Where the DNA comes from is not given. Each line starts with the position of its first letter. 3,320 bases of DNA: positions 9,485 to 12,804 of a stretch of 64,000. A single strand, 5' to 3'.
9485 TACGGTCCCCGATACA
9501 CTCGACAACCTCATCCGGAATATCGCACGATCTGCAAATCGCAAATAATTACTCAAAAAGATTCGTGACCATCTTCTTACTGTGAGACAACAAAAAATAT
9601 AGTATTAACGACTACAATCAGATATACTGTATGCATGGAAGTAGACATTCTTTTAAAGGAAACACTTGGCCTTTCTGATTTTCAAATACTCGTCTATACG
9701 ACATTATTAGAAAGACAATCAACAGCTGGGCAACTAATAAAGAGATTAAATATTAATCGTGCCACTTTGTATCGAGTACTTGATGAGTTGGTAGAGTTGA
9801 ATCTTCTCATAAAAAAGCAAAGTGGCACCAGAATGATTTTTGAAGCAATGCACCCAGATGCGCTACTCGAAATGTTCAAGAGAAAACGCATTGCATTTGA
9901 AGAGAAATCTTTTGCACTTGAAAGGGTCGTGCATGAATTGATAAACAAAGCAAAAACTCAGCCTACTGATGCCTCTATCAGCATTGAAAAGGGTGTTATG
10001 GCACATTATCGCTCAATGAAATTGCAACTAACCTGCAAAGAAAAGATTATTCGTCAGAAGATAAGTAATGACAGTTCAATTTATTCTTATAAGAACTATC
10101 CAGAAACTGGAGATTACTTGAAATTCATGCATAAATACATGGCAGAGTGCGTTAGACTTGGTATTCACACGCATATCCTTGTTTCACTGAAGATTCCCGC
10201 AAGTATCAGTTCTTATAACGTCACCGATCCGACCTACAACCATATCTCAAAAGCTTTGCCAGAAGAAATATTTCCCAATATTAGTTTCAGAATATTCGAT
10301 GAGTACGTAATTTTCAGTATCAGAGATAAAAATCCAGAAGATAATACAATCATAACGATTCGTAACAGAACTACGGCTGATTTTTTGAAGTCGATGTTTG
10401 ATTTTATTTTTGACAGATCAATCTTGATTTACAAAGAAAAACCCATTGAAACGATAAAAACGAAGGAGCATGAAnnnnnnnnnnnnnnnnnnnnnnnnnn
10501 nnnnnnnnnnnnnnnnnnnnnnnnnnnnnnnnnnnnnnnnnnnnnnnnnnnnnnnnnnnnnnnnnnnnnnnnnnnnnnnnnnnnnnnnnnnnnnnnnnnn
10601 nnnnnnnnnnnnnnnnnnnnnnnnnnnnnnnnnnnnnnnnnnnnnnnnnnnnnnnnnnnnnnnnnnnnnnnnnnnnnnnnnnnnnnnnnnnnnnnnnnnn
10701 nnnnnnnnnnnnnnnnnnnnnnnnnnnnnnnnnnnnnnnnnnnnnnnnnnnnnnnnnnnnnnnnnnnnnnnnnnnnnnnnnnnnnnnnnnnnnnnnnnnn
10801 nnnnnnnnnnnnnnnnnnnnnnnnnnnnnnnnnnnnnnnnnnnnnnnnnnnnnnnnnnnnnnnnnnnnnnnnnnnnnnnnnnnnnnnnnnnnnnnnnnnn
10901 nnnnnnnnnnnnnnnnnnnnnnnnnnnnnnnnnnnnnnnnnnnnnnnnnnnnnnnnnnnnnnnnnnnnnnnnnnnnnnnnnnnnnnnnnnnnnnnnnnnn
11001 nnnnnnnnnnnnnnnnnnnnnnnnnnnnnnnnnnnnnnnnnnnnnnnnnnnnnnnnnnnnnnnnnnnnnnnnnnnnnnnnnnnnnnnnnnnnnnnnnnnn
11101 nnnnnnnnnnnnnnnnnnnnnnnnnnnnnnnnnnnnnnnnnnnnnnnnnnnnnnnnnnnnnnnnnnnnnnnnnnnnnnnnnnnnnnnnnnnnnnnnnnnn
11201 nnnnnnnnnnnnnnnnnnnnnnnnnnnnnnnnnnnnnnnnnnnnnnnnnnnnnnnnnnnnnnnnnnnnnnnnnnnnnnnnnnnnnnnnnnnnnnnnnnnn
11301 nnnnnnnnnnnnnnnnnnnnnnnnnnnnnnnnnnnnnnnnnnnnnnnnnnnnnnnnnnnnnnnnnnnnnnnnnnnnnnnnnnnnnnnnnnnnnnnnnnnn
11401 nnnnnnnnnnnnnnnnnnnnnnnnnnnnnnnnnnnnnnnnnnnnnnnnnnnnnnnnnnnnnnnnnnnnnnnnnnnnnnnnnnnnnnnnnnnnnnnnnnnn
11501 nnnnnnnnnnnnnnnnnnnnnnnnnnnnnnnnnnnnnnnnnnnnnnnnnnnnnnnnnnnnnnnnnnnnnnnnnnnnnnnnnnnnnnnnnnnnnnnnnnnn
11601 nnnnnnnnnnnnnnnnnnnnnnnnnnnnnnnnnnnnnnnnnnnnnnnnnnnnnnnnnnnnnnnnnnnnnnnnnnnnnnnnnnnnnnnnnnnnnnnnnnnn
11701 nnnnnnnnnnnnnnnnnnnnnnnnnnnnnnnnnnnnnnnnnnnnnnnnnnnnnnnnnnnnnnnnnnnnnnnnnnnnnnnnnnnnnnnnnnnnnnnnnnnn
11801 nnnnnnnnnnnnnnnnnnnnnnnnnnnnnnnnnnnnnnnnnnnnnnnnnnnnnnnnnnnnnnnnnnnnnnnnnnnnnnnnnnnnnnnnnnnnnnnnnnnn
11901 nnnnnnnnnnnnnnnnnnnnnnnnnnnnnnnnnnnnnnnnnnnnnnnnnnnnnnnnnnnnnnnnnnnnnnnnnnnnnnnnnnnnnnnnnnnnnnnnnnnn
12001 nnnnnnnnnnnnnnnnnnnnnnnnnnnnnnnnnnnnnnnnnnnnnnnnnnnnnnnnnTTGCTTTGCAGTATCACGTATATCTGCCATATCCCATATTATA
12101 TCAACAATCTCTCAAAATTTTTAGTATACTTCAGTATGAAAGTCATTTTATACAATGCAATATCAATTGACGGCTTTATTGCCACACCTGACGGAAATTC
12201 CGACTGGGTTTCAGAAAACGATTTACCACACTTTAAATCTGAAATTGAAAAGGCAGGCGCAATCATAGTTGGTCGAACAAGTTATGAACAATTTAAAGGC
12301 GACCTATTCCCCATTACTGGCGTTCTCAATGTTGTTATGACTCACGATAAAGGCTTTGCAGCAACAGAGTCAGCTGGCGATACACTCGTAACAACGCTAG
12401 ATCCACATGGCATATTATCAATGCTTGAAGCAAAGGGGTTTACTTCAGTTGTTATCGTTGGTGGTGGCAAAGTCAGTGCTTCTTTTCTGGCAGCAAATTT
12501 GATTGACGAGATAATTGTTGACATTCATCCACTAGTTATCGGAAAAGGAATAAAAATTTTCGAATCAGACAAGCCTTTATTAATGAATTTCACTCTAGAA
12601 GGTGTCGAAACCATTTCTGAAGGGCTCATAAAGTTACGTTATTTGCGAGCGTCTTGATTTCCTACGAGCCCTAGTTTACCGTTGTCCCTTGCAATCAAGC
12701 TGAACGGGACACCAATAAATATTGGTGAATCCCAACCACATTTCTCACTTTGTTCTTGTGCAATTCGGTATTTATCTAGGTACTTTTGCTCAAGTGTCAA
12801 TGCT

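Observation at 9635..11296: Fusion of a TrmB-type wHTH regulator domain to a catalytically intact aldo/keto reductase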

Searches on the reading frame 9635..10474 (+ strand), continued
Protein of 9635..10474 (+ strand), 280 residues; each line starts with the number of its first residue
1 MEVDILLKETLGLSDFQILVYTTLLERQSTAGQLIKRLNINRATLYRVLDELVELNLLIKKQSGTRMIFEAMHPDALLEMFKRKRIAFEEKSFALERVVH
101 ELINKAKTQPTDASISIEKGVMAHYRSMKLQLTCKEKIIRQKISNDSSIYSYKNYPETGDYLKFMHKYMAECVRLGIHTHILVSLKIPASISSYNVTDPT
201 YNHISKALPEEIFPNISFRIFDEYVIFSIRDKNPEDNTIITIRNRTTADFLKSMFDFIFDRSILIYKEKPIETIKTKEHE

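Call 40: fold_search(model_id=the predicted structure, library=pdb)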
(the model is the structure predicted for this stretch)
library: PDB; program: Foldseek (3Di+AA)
matches with E <= 10: 1461; with E <= 0.001: 28
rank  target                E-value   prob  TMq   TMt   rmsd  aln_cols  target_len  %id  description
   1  5bpi_D                1.0e-13  1.00  0.37  0.39  15.8       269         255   17  Structure of TrmBL2, an archaeal chromatin protein, shows a novel mode of DNA binding. (released 2015-09-02)
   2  5bpd_C                2.6e-13  1.00  0.39  0.41  15.8       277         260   16  Structure of TrmBL2, an archaeal chromatin protein, shows a novel mode of DNA binding. (released 2015-09-02)
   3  5bqt_A                3.7e-13  1.00  0.41  0.43  17.8       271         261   18  Structure of TrmBL2, an archaeal chromatin protein, shows a novel mode of DNA binding. (released 2015-09-02)
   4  5bpd_D                1.3e-12  1.00  0.35  0.36  16.2       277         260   16  Structure of TrmBL2, an archaeal chromatin protein, shows a novel mode of DNA binding. (released 2015-09-02)
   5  5box_A                2.1e-12  1.00  0.39  0.40  18.2       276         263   17  Structure of TrmBL2, an archaeal chromatin protein, shows a novel mode of DNA binding. (released 2015-09-02)
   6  5bpi_C                2.1e-12  1.00  0.39  0.40  15.8       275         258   16  Structure of TrmBL2, an archaeal chromatin protein, shows a novel mode of DNA binding. (released 2015-09-02)
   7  5bpd_B                3.0e-12  1.00  0.37  0.39  18.2       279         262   18  Structure of TrmBL2, an archaeal chromatin protein, shows a novel mode of DNA binding. (released 2015-09-02)
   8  5bqt_B                1.2e-11  1.00  0.39  0.41  17.2       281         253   17  Structure of TrmBL2, an archaeal chromatin protein, shows a novel mode of DNA binding. (released 2015-09-02)
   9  3qph_A                1.7e-10  1.00  0.37  0.31  18.8       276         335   13  The three-dimensional structure of TrmB, a global transcriptional regulator of the hyperthermophilic archaeon Pyrococc (released 2012-05-30)
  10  6ehi_D                4.9e-06  1.00  0.43  0.69   4.3       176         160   12  NucT from Helicobacter pylori (released 2018-01-17)
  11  6ehi_A                8.9e-06  1.00  0.42  0.69   3.7       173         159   12  NucT from Helicobacter pylori (released 2018-01-17)
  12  7e0m_A                7.9e-05  1.00  0.39  0.28   6.9       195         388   12  Crystal structure of phospholipase D (released 2021-12-22)
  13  4gel_B                8.9e-05  1.00  0.36  0.47   8.3       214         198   10  Crystal structure of Zucchini (released 2012-10-17)
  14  4h4a                  1.0e-04  1.00  0.40  0.67   3.3       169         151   11  Crystal structure of the C-terminal domain of Drosophila melanogaster Zucchini (released 2012-11-07)
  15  7e0m_B                1.1e-04  1.00  0.38  0.28  17.0       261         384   12  Crystal structure of phospholipase D (released 2021-12-22)
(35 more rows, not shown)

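Call 60: search_solved_structures(query=A2, max_evalue=1, show_alignments=4)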
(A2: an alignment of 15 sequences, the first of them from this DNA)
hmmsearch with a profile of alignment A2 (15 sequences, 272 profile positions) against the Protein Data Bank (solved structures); distinct sequences matched with E-value up to 1: 22.
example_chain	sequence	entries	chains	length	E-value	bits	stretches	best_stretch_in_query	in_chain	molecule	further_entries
4mnu_A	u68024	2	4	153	0.0008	22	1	8-75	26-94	SlyA-like transcription regulator | MarR family transcriptional regulator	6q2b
3tgn_A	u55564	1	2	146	0.0066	19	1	10-71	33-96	Adc operon repressor AdcR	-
5yhz_A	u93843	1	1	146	0.035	16.6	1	10-59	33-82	Zinc transport transcriptional regulator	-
3r0a_A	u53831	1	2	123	0.057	15.9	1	2-64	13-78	Putative transcriptional regulator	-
5bpd_A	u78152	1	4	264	0.087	15.3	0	5-103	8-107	TrmBL2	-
5bqt_A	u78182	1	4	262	0.089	15.3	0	5-103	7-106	Putative HTH-type transcriptional regulator TrmBL2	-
5box_A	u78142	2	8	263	0.09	15.2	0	5-103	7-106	Putative HTH-type transcriptional regulator TrmBL2 | TrmBL2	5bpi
5yhx_A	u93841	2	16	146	0.11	15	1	10-59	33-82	Zinc transport transcriptional regulator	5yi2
5yhy_A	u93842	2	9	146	0.11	15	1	10-59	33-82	Zinc transport transcriptional regulator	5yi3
3bdd_A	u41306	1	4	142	0.11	15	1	4-64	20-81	Regulatory protein MarR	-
5jlu_A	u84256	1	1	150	0.11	14.9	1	9-69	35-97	Adhesin competence repressor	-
2d1h_A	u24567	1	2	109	0.12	14.8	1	12-65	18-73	109aa long hypothetical transcriptional regulator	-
5yi0_B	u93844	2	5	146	0.13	14.7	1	10-59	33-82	Zinc transport transcriptional regulator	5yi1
5jls_A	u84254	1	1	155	0.14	14.6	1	10-69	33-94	Adhesin competence repressor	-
6cdb_A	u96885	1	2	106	0.15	14.5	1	12-71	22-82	ArsR family transcriptional regulator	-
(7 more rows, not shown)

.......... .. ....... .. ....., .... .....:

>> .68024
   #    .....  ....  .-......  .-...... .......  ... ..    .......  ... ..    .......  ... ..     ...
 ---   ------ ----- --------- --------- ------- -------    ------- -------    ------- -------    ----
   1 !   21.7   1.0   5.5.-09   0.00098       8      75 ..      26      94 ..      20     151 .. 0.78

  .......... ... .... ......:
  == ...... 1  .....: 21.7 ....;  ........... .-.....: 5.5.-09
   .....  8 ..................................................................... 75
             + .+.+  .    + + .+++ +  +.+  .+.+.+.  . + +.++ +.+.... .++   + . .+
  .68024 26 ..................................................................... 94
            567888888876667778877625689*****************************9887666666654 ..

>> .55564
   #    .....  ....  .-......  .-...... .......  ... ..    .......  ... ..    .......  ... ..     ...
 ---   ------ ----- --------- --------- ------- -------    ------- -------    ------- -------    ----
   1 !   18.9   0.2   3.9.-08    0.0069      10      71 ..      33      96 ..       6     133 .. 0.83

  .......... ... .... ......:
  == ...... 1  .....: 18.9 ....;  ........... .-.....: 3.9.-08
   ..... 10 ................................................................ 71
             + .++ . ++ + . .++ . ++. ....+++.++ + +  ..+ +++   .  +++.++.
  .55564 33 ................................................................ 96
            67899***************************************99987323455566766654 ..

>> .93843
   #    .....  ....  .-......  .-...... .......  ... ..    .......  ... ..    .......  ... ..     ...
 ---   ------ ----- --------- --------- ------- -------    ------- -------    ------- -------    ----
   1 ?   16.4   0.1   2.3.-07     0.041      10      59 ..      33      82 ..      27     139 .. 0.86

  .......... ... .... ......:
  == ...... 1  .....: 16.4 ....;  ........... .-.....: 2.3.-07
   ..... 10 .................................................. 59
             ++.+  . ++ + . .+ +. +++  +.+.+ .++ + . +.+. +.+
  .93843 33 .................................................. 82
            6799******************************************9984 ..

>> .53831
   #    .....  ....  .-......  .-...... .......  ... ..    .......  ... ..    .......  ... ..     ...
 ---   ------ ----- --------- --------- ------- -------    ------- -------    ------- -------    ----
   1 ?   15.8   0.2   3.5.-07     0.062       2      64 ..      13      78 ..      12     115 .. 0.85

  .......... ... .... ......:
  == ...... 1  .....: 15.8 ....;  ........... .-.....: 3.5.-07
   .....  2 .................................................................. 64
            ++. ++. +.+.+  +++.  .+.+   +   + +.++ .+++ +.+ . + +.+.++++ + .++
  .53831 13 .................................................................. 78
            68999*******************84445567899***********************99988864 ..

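Call 67: search_protein_families(library=pfam, proteins=[P0158, P0165, P0204, P0209, P0248, P0147, P0146, P0155, P0173, P0254], max_evalue=0.0001)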
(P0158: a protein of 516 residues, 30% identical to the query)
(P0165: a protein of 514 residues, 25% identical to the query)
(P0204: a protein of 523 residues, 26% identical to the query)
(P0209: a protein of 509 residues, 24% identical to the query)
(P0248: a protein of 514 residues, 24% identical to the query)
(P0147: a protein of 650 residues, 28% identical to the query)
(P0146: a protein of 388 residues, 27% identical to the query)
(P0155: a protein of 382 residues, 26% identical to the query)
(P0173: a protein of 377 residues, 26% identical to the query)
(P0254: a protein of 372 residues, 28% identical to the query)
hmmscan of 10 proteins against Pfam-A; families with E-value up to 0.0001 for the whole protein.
P0158 (516 aa): 1 family
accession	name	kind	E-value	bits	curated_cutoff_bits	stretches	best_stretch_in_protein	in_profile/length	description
PF01978.25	TrmB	-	6.4e-15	55.2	25.6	1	5-71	1-66/68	Sugar-specific transcriptional regulator TrmB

P0165 (514 aa): 1 family
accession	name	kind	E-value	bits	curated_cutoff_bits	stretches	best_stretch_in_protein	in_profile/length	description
PF01978.25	TrmB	-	1.7e-16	60.2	25.6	1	6-73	1-67/68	Sugar-specific transcriptional regulator TrmB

P0204 (523 aa): 1 family
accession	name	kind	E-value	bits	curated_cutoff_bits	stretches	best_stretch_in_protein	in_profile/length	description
PF01978.25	TrmB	-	6.3e-14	52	25.6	1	8-75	1-67/68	Sugar-specific transcriptional regulator TrmB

P0209 (509 aa): 1 family
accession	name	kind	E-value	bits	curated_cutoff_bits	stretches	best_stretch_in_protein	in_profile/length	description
PF01978.25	TrmB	-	6.6e-11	42.3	25.6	1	7-72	4-68/68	Sugar-specific transcriptional regulator TrmB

P0248 (514 aa): 1 family
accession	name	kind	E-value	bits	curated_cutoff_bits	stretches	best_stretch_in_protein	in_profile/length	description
PF01978.25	TrmB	-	2.3e-13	50.2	25.6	1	6-63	1-58/68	Sugar-specific transcriptional regulator TrmB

P0147 (650 aa): 1 family
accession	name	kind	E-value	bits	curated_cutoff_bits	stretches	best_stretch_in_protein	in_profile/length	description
PF01978.25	TrmB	-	3.7e-14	52.8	25.6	1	5-72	1-67/68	Sugar-specific transcriptional regulator TrmB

P0146 (388 aa): 2 families
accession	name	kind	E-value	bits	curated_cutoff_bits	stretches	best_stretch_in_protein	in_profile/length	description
PF01978.25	TrmB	-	8.9e-15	54.7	25.6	1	6-73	1-67/68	Sugar-specific transcriptional regulator TrmB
PF03965.22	Penicillinase_R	-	3.9e-05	24.4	22.6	1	12-101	2-95/115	Penicillinase repressor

P0155 (382 aa): 1 family
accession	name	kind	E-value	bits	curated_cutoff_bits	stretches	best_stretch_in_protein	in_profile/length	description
PF01978.25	TrmB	-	1.2e-17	63.9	25.6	1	6-74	1-68/68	Sugar-specific transcriptional regulator TrmB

P0173 (377 aa): 1 family
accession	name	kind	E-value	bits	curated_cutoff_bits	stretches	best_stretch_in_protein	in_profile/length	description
PF01978.25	TrmB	-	1.4e-13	50.9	25.6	1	10-78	1-68/68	Sugar-specific transcriptional regulator TrmB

P0254 (372 aa): 1 family
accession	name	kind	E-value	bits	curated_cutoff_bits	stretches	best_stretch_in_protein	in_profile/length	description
PF01978.25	TrmB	-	1.2e-11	44.7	25.6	1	6-74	1-68/68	Sugar-specific transcriptional regulator TrmB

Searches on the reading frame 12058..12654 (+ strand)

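Call 11: search_protein_families(library=pfam, proteins=[window:12058-12654:+], max_evalue=10)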
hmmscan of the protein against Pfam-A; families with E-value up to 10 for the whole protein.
window:12058-12654:+ (199 aa): 3 families
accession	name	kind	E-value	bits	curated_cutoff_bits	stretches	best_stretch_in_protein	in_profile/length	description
PF01872.23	RibD_C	-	2.7e-23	83.2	24.1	1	28-191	2-196/197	RibD C-terminal domain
PF00186.24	DHFR_1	-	5.2e-06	26.7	25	1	48-145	20-106/159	Dihydrofolate reductase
PF16300.11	WD40_4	-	0.014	15.6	27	1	69-87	6-24/44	Type of WD40 repeat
